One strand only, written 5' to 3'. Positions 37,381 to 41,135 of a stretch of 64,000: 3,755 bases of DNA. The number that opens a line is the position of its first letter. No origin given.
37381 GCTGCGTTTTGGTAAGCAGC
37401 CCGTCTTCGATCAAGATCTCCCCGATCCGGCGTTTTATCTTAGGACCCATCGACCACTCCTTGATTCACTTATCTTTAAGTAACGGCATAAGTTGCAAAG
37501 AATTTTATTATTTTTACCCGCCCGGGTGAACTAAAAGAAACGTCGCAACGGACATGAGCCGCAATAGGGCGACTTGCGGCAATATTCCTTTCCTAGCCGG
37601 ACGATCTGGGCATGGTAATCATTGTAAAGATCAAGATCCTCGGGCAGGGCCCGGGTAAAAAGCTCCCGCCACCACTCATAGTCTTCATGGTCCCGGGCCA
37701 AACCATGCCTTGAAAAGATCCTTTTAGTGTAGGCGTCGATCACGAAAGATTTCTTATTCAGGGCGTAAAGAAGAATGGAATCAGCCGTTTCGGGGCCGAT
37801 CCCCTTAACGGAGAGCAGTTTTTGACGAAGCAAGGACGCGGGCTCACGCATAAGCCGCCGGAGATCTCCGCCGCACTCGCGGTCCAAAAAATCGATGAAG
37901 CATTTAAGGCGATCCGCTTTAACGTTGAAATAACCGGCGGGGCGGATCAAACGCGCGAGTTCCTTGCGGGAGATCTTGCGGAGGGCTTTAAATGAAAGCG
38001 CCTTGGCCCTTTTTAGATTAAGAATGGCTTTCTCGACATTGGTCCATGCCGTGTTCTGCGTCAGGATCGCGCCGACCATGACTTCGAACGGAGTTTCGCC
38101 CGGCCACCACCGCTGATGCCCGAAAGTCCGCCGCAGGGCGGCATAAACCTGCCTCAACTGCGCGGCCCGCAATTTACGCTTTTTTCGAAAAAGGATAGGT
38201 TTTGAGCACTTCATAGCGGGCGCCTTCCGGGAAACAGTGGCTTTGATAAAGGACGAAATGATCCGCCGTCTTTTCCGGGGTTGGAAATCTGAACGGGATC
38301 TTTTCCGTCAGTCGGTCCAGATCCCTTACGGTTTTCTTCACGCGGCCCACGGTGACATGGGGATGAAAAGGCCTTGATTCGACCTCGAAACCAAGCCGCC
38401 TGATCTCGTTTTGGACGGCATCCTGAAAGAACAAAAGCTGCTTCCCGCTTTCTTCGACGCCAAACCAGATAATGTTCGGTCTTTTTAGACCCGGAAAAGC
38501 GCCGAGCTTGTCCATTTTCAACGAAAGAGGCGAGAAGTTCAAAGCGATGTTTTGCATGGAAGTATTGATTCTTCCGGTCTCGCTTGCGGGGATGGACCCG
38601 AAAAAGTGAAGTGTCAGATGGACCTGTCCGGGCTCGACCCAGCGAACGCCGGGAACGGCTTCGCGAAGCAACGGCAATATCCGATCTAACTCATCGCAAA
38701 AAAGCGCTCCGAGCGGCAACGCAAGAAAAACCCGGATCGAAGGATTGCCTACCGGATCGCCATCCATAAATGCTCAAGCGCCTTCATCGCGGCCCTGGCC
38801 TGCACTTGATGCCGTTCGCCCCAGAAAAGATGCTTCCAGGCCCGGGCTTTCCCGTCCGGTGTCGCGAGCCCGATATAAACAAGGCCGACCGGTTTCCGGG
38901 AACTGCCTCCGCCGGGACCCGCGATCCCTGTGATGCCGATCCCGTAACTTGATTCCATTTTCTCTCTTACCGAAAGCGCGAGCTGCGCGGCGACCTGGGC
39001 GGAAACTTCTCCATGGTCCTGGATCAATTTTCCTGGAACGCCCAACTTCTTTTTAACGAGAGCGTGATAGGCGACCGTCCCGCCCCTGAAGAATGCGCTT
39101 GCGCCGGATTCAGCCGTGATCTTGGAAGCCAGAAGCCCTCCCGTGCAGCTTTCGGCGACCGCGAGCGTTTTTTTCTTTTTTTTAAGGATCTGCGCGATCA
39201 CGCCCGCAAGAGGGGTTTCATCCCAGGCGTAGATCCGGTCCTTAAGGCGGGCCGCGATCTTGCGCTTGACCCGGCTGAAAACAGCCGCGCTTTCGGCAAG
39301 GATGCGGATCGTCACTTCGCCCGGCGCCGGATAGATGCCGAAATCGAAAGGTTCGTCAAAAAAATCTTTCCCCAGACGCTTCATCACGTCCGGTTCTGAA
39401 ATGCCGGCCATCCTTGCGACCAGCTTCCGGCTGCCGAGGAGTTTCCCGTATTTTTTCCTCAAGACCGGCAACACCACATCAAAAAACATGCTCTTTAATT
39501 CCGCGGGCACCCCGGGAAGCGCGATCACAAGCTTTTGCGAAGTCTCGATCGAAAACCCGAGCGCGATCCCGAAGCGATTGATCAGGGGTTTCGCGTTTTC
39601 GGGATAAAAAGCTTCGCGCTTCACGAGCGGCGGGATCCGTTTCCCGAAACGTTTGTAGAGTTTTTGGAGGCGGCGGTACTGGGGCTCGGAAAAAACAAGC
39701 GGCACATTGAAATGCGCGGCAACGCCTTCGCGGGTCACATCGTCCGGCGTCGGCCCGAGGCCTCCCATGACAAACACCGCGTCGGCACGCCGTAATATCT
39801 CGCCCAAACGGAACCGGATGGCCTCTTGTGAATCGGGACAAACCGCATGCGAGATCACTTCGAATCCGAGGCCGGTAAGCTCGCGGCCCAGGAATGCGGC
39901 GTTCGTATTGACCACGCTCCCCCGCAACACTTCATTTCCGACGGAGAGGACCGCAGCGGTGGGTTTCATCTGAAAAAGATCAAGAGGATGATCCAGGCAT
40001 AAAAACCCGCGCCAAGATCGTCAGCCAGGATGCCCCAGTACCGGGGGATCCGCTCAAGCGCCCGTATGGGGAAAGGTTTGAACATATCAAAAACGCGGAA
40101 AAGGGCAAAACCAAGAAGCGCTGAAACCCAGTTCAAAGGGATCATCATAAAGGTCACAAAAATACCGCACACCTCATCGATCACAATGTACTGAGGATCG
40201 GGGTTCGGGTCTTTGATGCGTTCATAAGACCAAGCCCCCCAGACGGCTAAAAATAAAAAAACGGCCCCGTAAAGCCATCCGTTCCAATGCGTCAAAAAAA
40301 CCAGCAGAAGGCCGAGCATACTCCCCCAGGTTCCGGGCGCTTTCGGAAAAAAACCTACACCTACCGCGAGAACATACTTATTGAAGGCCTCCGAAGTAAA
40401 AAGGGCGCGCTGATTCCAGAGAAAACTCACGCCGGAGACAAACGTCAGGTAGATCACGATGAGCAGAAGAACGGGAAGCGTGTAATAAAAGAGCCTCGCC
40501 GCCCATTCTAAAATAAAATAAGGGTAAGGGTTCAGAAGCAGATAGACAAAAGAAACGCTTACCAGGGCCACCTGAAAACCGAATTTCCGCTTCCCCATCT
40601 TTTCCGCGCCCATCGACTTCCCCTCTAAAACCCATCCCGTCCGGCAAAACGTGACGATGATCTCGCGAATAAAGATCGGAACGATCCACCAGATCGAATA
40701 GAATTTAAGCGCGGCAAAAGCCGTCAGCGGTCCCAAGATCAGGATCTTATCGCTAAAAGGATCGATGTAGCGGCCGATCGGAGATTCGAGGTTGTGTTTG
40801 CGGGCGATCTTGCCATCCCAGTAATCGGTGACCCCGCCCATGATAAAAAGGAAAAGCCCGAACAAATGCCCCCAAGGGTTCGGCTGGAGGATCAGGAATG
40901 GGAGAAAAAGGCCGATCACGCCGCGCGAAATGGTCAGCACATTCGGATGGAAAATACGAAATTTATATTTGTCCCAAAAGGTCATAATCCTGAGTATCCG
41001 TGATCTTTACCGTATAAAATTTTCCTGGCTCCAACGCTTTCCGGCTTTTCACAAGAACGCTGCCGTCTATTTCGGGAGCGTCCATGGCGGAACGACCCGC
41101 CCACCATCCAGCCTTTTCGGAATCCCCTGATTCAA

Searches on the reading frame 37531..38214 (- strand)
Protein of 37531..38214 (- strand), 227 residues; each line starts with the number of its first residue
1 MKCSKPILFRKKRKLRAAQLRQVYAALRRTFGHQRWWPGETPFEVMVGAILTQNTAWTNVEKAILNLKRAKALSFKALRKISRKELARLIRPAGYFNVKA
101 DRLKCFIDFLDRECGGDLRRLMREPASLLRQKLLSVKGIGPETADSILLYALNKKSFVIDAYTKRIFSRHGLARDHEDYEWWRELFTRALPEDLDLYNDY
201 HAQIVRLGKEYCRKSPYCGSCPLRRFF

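Call 12: search_protein_families(library=pfam, proteins=[window:37531-38214:-], max_evalue=0.001)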
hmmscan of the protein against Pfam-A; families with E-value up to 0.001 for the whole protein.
window:37531-38214:- (227 aa): 2 families
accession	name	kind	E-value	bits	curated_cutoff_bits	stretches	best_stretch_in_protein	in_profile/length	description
PF00730.31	HhH-GPD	-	2e-13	51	26.2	1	47-189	1-105/108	HhH-GPD superfamily base excision DNA repair protein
PF00633.29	HHH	-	2.1e-05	24.5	24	1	133-150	13-30/30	Helix-hairpin-helix motif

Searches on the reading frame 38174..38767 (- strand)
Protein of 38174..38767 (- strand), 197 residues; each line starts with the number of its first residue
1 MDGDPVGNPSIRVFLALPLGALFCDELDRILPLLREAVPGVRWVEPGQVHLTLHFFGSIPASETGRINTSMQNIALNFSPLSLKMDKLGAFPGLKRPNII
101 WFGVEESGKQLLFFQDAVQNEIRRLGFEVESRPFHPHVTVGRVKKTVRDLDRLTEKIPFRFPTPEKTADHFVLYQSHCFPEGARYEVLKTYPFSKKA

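Call 12: search_protein_families(library=pfam, proteins=[window:38174-38767:-], max_evalue=0.001)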
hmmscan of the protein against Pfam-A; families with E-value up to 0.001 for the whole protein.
window:38174-38767:- (197 aa): 2 families
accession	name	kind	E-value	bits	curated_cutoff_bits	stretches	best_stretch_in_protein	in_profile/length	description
PF02834.22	LigT_PEase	-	7.2e-23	81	23.3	2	29-101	13-87/87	LigT like Phosphoesterase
PF13563.12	2_5_RNA_ligase2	-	1.1e-12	48.7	27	1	45-175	22-147/152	2'-5' RNA ligase superfamily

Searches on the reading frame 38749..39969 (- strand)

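Call 74: search_protein_families(library=pfam, proteins=[window:38749-39969:-], max_evalue=0.0001)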
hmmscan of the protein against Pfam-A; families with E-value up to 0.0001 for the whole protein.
window:38749-39969:- (406 aa): 3 families
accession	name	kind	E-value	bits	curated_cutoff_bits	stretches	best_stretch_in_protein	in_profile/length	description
PF02464.23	CinA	-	6.2e-48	162.8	23.5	1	253-401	3-151/155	Competence-damaged protein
PF00994.29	MoCF_biosynth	-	2e-32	112.3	26.6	1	6-172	1-144/144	Probable molybdopterin binding domain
PF18146.6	CinA_KH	-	1.6e-05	25.4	27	1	186-248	5-73/73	Damage-inducible protein CinA KH domain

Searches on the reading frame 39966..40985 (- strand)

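Call 74: search_protein_families(library=pfam, proteins=[window:39966-40985:-], max_evalue=0.0001)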
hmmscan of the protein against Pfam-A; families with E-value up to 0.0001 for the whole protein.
window:39966-40985:- (339 aa): 2 families
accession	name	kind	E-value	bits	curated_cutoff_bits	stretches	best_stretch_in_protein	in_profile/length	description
PF04608.18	PgpA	-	3.3e-34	118.3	28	1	208-337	6-140/141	Phosphatidylglycerophosphatase A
PF01066.26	CDP-OH_P_transf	-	1.7e-25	90.7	22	1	13-159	3-138/152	CDP-alcohol phosphatidyltransferase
